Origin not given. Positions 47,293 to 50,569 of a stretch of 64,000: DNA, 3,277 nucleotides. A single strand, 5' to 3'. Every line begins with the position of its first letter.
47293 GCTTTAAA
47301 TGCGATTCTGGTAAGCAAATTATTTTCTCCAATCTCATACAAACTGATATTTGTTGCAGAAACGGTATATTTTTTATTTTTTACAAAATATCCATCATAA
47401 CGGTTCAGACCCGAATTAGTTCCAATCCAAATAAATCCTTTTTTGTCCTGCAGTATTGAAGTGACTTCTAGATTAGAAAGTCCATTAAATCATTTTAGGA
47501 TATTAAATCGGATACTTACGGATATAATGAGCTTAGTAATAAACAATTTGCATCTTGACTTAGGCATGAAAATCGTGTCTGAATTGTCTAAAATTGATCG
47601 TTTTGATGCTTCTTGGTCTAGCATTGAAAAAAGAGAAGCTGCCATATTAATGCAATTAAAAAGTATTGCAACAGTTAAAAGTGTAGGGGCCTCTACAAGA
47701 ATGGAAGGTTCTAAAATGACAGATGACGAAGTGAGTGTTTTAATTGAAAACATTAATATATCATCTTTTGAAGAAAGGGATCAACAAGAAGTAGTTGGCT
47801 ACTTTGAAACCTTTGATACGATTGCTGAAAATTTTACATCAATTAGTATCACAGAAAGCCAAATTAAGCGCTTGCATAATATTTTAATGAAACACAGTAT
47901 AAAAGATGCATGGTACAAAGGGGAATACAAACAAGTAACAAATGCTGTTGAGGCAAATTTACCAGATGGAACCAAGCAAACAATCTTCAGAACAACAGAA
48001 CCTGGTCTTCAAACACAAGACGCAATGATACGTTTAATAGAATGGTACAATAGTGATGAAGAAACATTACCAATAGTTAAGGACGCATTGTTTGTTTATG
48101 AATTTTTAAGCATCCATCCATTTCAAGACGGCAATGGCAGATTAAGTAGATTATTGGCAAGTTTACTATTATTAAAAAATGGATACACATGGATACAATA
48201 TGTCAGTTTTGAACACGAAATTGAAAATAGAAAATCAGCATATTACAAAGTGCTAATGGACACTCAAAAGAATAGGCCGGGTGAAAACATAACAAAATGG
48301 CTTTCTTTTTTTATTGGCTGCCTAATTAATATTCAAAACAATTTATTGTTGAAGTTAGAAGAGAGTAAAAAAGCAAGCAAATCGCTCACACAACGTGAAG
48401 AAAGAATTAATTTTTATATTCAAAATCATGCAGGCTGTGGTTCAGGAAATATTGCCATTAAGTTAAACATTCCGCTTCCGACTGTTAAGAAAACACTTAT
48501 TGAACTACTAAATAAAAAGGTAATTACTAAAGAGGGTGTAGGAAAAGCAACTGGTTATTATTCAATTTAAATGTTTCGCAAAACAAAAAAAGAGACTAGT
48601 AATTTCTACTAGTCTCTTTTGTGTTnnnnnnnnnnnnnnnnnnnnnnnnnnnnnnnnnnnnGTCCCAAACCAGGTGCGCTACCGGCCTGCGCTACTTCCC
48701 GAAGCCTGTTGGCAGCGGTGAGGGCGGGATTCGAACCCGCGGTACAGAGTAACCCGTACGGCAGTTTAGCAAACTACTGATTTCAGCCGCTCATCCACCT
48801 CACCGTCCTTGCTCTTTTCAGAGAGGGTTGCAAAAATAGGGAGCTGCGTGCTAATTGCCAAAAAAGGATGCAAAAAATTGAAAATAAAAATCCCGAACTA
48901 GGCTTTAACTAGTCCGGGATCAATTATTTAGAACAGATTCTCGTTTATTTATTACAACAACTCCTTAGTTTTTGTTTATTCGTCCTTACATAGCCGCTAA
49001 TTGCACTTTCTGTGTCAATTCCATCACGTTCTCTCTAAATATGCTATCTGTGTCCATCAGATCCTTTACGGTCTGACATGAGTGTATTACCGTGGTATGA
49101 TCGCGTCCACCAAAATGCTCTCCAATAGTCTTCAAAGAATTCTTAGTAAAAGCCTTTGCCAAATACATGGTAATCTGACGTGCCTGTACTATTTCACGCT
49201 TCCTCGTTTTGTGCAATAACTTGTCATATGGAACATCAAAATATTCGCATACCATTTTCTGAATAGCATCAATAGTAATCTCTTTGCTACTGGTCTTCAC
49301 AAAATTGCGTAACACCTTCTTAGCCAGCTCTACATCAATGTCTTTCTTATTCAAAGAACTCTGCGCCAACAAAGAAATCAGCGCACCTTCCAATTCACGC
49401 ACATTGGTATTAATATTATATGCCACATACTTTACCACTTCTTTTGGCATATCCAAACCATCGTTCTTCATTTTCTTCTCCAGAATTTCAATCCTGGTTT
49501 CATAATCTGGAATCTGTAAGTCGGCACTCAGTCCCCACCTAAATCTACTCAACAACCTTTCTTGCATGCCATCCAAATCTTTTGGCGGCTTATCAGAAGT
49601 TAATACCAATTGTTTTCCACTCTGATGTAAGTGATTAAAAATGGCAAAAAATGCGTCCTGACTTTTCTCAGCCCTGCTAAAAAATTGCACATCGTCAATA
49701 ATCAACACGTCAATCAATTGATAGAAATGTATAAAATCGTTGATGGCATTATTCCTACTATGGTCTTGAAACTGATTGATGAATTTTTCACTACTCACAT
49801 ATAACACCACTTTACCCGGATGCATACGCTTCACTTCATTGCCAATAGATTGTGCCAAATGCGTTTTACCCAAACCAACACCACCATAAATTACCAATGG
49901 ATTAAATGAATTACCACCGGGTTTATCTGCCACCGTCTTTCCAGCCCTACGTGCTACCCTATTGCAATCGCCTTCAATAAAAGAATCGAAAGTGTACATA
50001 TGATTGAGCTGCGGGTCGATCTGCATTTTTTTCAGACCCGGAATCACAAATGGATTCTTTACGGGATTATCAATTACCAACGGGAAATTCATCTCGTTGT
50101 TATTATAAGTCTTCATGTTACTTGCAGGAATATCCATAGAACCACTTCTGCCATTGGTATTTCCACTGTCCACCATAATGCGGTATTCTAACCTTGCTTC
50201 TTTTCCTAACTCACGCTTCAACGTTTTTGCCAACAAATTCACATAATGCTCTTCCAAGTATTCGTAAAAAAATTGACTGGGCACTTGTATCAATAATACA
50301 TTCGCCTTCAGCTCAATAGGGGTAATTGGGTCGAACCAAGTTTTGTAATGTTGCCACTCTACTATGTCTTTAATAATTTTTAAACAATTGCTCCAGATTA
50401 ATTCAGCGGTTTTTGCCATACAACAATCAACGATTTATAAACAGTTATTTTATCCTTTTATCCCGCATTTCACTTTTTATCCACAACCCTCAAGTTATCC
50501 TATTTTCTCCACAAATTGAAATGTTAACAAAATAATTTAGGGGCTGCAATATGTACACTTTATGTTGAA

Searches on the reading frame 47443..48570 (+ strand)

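Call 10: search_protein_families(library=pfam, proteins=[window:47443-48570:+])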
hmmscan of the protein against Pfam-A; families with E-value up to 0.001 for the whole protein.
window:47443-48570:+ (375 aa): 1 family
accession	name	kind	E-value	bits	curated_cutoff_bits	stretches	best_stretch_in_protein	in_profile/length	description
PF02661.23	Fic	-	1.1e-16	61.9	24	1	136-243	2-93/93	Fic/DOC family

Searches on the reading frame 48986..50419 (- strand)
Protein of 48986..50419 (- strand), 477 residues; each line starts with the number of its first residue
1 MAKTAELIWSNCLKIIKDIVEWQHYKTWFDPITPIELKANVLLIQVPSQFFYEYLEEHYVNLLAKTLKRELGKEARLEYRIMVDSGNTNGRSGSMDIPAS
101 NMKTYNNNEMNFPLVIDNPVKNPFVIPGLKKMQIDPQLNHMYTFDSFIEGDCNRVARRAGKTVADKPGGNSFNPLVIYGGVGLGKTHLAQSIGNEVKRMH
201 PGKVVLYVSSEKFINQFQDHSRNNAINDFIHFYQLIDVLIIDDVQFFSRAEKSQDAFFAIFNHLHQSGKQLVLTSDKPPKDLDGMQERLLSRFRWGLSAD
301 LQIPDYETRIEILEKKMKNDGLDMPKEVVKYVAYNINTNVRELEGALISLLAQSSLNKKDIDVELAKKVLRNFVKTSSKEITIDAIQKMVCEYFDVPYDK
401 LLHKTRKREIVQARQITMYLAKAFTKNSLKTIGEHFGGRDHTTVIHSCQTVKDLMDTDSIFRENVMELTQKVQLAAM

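Call 10: search_protein_families(library=pfam, proteins=[window:48986-50419:-])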
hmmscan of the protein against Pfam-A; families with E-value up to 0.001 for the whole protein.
window:48986-50419:- (477 aa): 9 families
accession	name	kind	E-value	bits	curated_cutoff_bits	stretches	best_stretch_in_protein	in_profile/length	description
PF00308.24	Bac_DnaA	-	1.4e-58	198.1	23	1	138-299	1-161/162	Bacterial DnaA ATPAse domain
PF08299.17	Bac_DnaA_C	-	2.5e-30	104.7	31.5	1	383-451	1-69/69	Bacterial dnaA protein helix-turn-helix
PF11638.13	DnaA_N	-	9.1e-16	57.8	24.6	1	8-67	3-63/65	DnaA N-terminal domain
PF01695.23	IstB_IS21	-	3e-11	43.7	24.1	1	175-278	95-195/238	IstB-like ATP binding protein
PF00004.35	AAA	-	3e-05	24.9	21.2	1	176-267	2-98/131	ATPase family associated with various cellular activities (AAA)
PF13173.12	AAA_14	-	6.5e-05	23.4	27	0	173-258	3-85/129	AAA domain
PF03969.22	AFG1_ATPase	-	8.8e-05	22.1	27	0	139-282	30-171/361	AFG1-like ATPase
PF01637.24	ATPase_2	-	9.2e-05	22.8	33.2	1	170-276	18-117/225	ATPase domain predominantly from Archaea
PF13401.12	AAA_22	-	0.00011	23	27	0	175-266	8-109/130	AAA domain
